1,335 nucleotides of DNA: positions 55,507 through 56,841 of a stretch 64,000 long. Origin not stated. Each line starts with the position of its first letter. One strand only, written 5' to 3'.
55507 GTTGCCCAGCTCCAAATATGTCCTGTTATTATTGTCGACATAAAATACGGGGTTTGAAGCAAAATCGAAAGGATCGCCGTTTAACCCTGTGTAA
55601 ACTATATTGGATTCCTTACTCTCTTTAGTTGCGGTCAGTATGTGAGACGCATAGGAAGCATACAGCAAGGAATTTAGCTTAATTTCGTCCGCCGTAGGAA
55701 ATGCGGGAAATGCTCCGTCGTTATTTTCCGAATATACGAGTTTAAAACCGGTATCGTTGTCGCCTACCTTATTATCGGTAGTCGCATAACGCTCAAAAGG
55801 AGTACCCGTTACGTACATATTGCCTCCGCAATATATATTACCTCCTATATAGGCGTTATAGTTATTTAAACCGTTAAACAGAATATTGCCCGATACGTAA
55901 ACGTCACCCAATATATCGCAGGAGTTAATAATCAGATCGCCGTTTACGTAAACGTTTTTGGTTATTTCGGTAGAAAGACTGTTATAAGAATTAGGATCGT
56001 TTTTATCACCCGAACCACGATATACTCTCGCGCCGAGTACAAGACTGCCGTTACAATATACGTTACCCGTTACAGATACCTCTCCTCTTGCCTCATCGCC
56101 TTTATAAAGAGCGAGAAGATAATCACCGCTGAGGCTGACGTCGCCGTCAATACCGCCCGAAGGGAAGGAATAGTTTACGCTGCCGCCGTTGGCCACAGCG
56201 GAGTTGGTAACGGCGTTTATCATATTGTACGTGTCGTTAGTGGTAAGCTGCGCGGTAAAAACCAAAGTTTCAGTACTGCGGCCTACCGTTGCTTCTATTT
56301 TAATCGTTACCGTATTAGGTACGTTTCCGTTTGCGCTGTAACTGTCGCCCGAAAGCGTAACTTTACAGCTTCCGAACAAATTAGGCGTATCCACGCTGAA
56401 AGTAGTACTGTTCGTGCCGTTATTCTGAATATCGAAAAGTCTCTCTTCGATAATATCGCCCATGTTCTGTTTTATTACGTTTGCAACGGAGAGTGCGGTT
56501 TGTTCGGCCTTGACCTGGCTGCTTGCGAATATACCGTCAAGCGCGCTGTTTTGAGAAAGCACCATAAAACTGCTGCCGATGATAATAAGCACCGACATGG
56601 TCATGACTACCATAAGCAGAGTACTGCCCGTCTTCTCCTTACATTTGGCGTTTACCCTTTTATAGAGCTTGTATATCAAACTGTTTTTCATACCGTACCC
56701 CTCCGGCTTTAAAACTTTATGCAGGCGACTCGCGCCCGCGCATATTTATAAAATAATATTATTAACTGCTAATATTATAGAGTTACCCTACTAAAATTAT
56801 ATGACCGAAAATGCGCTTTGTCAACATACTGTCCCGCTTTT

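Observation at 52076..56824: Orphan pilin cassette headed by a 1215-aa pilin-like giant, with no assembly machinery nearby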

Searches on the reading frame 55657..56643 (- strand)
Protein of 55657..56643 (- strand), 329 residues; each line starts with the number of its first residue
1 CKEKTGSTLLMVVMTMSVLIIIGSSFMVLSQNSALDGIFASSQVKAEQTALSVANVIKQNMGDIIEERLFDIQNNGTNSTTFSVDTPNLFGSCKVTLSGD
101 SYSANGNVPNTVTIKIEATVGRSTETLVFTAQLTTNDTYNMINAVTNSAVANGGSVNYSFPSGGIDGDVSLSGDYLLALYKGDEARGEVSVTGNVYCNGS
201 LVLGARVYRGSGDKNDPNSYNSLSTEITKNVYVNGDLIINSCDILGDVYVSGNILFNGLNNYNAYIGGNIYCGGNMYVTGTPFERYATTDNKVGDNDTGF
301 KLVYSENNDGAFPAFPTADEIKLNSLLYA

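Call 47: predict_structure(alignment_id=A3)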
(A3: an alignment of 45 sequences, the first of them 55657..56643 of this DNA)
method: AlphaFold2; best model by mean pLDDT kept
length: 329 residues; sequences in the alignment: 45
mean_pLDDT: 62.6   pTM: 0.51
mean pLDDT of the five models: 62.6, 61.8, 61.3, 59.1, 59.1
residues with pLDDT >= 90: 14; 70-90: 111; 50-70: 126; < 50: 78
segments of 3 or more residues with pLDDT < 50: 1-46, 146-163, 182-187, 292-296
pLDDT, mean of each block of 10 residues (from residue 1): 30 34 30 34 49 55 60 62 58 67 56 61 54 55 50 34 57 72 52 75 81 74 80 88 88 84 82 87 81 52 73 82 64
secondary structure, 60 per line:
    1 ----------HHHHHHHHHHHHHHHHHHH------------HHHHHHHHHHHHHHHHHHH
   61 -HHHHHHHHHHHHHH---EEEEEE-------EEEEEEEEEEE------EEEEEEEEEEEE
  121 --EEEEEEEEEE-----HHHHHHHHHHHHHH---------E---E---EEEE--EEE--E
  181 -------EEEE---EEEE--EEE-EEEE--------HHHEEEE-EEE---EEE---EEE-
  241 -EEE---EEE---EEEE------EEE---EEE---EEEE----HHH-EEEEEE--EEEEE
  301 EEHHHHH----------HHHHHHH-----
elements in order: H11-29 H42-60 H62-75 E79-84 E92-102 E109-120 E123-132 H138-151 E169-172 E175-177 E188-191 E195-198 E201-203 E205-208 E220-223 E225-227 E231-233 E237-239 E242-244 E248-250 E254-257 E264-266 E270-272 E276-279 E288-293 E296-302 H303-307 H318-324

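Call 60: search_protein_representatives(alignment_id=A4)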
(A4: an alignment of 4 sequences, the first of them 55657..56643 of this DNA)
Query: 4 sequences, 325 profile positions. Proteins with E-value up to 0.001 (for the whole library): 33; up to 1e-10: 14; up to 1e-30: 8. The best 33 are listed.
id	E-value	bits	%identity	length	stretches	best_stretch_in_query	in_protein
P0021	1.2e-154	530.4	-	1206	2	1-322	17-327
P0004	4.0e-143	492.6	-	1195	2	1-324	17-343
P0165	9.3e-140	481.6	-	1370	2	1-321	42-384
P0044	1.9e-113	395.1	-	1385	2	1-322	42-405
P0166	1.0e-112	392.7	-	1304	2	1-319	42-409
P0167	2.9e-107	374.7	-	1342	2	1-322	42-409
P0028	1.2e-102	359.6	-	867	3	1-322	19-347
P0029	1.3e-69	251.1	-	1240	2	1-285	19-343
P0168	1.4e-28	116.2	-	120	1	1-76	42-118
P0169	5.2e-22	94.6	-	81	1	1-50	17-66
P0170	3.1e-20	88.7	-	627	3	2-237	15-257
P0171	7.0e-13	64.6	-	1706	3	3-168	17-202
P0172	9.1e-12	60.9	-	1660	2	1-240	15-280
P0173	7.0e-11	58.0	-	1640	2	3-201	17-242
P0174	4.3e-10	55.4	-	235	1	3-133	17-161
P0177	1.9e-08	50.0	-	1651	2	4-268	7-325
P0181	3.4e-06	42.6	-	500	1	1-250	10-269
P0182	4.5e-05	38.9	-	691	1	1-276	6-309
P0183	8.0e-05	38.1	-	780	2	1-275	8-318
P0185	2.1e-04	36.7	-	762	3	1-124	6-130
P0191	7.5e-04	34.9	-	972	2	3-60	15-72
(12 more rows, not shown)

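Call 61: search_protein_families(library=pfam, proteins=[P0171, P0172, P0177, P0170, P0181, P0182, P0183, P0185, P0191], max_evalue=0.01)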
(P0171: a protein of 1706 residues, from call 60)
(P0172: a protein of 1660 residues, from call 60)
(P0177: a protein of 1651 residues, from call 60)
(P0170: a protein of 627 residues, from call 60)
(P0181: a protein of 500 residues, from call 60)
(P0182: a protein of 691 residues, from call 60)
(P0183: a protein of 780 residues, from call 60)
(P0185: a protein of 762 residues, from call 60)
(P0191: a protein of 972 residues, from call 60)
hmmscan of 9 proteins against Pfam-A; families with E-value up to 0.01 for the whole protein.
P0171 (1706 aa): 0 families

P0172 (1660 aa): 0 families

P0177 (1651 aa): 0 families

P0170 (627 aa): 0 families

P0181 (500 aa): 1 family
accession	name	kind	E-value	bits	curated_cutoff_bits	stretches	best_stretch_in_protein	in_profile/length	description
PF04519.19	Bactofilin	-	0.0017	19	27.9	0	220-263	40-82/98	Polymer-forming cytoskeletal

P0182 (691 aa): 1 family
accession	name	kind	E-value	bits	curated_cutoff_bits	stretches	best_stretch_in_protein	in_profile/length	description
PF23981.1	DUF7305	-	6e-06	26.7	27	1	534-643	81-171/185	Domain of unknown function (DUF7305)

P0183 (780 aa): 1 family
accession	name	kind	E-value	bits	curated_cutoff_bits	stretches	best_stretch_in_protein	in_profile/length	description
PF04519.19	Bactofilin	-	0.00086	20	27.9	0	283-357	10-84/98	Polymer-forming cytoskeletal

P0185 (762 aa): 0 families

P0191 (972 aa): 2 families
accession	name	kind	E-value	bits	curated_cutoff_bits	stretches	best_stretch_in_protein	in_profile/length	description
PF03961.19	FapA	-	0.0064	16.6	31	1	473-551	64-137/272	Flagellar Assembly Protein A beta solenoid domain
PF04519.19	Bactofilin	-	0.009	16.7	27.9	1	487-570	2-81/98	Polymer-forming cytoskeletal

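Call 92: search_protein_families(library=ncbifam, proteins=[P0181, P0171], max_evalue=1)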
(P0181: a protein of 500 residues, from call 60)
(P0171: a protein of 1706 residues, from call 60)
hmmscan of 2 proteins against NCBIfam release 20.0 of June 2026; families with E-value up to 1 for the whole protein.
P0181 (500 aa): 3 families
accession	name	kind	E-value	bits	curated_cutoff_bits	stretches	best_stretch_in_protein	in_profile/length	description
NF037980.1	T2SS_GspK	equivalog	0.092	12.3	130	1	14-66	2-54/307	type II secretion system minor pseudopilin GspK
NF008419.0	PRK11246.1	equivalog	0.12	11.8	279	1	19-102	14-96/219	YtjB family periplasmic protein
TIGR01644.1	phage_P2_V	subfamily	0.23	11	46.75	0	229-274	127-174/192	phage baseplate assembly protein V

P0171 (1706 aa): 1 family
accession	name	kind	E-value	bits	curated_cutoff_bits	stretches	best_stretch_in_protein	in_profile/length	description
NF037980.1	T2SS_GspK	equivalog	0.047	13.2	130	1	19-67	2-50/307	type II secretion system minor pseudopilin GspK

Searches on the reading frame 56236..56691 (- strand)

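Call 93: search_protein_families(library=ncbifam, proteins=[window:56236-56691:-], max_evalue=10)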
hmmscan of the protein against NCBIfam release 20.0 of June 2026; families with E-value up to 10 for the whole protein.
seq(152 aa): 1 family
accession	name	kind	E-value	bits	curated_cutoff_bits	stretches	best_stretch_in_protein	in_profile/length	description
TIGR01555.1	phge_rel_HI1409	hypoth_equivalog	0.071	12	196.25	1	19-101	156-236/404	phage-associated protein, HI1409 family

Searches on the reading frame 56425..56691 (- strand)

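Call 91: search_protein_families(library=pfam, proteins=[window:56425-56691:-], max_evalue=10)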
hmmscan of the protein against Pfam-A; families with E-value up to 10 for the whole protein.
seq(89 aa): 1 family
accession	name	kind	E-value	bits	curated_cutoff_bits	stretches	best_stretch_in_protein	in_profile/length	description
PF03904.18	DUF334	-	0.0074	17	30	1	22-78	45-100/123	Domain of unknown function (DUF334)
